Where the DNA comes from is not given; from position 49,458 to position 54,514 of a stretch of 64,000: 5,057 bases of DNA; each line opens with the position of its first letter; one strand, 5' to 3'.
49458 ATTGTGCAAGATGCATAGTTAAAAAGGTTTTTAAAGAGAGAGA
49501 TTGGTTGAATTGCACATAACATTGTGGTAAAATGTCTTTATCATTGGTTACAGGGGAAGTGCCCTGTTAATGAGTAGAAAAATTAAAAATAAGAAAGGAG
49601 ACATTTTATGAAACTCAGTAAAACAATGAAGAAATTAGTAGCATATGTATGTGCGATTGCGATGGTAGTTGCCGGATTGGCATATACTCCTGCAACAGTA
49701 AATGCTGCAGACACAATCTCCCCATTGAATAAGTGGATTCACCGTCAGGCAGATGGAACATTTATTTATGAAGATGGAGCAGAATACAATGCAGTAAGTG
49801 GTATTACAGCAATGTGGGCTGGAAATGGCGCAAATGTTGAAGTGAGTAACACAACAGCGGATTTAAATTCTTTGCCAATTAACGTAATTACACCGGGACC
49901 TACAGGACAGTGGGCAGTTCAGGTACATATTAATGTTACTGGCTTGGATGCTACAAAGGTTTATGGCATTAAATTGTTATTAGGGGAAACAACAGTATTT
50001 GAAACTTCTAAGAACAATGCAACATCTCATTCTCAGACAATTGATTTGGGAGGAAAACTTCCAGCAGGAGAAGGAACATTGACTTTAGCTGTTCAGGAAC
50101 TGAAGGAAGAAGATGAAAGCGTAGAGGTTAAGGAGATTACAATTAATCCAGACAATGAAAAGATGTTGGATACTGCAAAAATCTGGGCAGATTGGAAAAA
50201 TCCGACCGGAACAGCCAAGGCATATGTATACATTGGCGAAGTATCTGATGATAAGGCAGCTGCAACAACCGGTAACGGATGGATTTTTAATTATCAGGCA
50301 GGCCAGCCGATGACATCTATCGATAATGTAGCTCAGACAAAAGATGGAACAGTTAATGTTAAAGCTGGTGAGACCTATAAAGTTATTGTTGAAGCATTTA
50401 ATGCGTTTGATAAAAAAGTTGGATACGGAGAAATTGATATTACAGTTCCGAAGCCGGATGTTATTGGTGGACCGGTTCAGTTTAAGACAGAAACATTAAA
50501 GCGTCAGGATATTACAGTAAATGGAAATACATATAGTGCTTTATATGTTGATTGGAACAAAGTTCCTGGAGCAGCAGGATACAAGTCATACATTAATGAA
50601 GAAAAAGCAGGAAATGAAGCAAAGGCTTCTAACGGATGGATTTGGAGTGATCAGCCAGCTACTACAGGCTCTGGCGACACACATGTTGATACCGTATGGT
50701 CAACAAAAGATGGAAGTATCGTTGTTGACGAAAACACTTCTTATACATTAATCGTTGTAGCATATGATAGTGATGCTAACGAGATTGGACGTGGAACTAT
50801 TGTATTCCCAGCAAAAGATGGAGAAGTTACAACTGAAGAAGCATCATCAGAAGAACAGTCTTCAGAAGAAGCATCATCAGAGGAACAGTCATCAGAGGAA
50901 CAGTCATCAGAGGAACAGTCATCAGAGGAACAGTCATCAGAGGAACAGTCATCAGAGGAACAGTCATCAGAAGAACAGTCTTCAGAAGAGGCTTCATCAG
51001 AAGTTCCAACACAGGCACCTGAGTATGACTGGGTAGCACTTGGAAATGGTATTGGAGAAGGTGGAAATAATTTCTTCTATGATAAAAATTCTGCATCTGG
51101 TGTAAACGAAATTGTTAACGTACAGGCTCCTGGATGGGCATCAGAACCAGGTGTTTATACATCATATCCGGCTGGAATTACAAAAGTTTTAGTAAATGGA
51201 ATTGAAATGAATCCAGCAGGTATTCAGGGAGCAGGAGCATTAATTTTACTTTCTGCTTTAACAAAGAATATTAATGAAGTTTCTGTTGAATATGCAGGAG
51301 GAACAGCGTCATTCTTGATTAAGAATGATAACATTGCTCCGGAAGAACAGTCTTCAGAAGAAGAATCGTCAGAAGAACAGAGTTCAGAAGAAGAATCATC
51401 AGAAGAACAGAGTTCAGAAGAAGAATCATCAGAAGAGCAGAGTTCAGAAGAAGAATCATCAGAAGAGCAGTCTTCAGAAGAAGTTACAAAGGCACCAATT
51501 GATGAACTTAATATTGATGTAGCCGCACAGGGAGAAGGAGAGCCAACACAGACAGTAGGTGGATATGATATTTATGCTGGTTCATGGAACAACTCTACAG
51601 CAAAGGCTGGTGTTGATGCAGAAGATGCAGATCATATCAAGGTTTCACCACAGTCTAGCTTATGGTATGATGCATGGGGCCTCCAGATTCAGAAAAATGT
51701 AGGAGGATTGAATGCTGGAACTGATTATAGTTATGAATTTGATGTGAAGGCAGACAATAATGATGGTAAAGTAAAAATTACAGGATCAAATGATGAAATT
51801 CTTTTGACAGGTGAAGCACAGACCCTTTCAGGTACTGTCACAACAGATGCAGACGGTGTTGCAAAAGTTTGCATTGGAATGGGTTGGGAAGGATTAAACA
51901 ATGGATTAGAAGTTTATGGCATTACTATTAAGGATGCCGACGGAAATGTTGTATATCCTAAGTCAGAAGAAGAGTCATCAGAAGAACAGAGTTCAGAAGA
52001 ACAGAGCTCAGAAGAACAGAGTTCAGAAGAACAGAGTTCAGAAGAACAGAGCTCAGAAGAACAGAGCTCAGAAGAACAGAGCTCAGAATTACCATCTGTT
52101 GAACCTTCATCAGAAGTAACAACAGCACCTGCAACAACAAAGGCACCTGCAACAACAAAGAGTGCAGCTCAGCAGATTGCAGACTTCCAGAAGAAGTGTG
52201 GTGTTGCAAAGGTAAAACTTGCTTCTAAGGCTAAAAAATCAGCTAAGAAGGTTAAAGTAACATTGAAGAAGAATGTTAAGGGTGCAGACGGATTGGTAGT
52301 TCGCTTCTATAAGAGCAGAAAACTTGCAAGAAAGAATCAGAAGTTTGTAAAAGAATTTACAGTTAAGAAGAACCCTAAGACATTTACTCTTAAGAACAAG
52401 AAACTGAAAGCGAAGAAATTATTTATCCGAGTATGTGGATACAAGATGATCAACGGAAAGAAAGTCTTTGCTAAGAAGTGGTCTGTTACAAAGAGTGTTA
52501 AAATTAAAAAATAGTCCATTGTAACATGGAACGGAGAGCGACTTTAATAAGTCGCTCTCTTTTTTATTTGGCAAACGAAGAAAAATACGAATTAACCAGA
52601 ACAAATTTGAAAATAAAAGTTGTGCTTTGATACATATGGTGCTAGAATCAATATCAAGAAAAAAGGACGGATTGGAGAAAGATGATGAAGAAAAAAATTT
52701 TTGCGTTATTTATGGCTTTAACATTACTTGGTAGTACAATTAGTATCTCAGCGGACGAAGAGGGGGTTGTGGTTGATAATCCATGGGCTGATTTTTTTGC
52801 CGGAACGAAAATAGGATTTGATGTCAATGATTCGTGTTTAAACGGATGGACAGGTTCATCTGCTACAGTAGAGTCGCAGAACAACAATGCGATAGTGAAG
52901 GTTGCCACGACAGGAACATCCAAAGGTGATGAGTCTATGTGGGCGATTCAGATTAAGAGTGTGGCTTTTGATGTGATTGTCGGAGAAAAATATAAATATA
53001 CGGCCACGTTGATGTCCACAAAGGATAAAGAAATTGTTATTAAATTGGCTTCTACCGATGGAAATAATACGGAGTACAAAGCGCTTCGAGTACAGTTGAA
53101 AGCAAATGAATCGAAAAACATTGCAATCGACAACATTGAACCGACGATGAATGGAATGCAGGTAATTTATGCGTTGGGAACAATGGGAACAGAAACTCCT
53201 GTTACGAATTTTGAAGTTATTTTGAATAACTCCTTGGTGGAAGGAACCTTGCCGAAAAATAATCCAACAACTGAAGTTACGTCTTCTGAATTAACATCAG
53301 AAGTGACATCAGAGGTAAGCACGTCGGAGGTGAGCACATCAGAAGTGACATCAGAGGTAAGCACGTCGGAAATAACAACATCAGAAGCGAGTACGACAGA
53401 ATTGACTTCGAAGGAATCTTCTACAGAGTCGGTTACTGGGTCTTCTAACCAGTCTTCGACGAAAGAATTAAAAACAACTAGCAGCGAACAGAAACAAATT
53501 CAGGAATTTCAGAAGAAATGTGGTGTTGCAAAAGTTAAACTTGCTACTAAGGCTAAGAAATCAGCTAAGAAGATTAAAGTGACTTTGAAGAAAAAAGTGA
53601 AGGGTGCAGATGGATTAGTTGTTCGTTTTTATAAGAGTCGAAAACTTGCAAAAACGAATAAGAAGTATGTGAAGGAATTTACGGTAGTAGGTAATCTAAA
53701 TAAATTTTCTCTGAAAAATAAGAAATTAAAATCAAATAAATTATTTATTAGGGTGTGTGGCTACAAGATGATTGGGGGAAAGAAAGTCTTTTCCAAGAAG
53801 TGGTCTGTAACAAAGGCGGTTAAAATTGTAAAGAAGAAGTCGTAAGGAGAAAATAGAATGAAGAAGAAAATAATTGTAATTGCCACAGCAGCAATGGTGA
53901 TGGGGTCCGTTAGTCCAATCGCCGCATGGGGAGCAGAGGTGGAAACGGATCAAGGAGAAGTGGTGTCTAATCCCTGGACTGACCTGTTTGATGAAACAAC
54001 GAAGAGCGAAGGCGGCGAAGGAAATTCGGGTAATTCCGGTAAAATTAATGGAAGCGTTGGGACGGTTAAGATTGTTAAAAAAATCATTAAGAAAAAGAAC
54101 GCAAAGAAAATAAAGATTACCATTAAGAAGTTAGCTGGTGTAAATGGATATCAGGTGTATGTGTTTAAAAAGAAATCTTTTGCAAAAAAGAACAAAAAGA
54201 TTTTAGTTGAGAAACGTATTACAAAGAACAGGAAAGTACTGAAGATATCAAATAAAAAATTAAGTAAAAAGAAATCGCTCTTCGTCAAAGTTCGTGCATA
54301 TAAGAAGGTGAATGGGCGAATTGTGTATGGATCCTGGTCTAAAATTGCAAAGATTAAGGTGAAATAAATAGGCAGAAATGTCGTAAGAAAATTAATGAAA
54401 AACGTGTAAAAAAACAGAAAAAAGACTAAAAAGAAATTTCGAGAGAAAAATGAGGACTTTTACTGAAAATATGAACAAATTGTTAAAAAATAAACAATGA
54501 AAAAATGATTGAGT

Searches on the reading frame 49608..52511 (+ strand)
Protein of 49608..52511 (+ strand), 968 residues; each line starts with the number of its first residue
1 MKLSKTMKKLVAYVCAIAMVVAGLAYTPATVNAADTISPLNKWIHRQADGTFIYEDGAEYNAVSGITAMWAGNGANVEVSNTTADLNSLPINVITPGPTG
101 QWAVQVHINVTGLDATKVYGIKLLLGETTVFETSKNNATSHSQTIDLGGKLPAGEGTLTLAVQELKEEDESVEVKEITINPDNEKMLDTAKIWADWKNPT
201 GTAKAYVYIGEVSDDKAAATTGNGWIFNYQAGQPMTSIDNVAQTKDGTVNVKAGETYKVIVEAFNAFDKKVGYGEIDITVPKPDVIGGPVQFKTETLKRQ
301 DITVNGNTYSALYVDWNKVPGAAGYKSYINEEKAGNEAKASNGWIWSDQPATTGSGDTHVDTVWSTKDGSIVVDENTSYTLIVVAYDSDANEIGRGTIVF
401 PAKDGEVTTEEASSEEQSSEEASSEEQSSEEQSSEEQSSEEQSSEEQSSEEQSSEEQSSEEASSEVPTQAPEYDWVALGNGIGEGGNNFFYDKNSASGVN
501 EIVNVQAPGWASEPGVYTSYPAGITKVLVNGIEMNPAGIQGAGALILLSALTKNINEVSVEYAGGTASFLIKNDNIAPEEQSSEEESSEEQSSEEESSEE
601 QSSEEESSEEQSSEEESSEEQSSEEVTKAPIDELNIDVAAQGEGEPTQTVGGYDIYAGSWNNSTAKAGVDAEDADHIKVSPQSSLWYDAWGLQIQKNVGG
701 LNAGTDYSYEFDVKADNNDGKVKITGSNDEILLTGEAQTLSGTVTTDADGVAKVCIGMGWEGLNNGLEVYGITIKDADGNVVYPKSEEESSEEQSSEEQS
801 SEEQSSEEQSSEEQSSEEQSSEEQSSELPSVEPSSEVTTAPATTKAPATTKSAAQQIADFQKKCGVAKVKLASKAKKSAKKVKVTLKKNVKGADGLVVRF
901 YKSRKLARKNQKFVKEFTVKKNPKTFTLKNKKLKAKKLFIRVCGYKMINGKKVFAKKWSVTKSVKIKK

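Call 6: search_protein_families(library=pfam, proteins=[window:49608-52511:+], max_evalue=0.1)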
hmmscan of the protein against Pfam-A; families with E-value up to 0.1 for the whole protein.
window:49608-52511:+ (968 aa): 4 families
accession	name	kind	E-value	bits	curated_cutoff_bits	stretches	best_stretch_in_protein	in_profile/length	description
PF02862.22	DDHD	-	0.00011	22.9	28.3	1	574-623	127-177/258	DDHD domain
PF15700.10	DUF4667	-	0.0074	17.1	27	0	782-824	151-191/224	Domain of unknown function (DUF4667)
PF02535.28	Zip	-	0.028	14.1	35.1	0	578-624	116-162/323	ZIP Zinc transporter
PF04615.18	Utp14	-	0.092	11.8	30.2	0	766-890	407-532/731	Utp14 protein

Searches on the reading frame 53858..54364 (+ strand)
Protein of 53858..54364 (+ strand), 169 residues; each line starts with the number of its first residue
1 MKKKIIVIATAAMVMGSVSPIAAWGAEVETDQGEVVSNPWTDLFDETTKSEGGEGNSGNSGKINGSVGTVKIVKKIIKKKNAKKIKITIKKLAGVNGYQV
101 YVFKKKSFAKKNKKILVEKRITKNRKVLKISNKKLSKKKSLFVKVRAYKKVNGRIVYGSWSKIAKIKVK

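Call 6: search_protein_families(library=pfam, proteins=[window:53858-54364:+], max_evalue=0.1)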
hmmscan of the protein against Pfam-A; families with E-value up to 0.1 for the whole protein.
window:53858-54364:+ (169 aa): 1 family
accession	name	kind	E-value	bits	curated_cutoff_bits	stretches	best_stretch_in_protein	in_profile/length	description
PF25561.1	QRICH1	-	0.037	14.5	30.8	1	89-144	2-60/115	QRICH1 domain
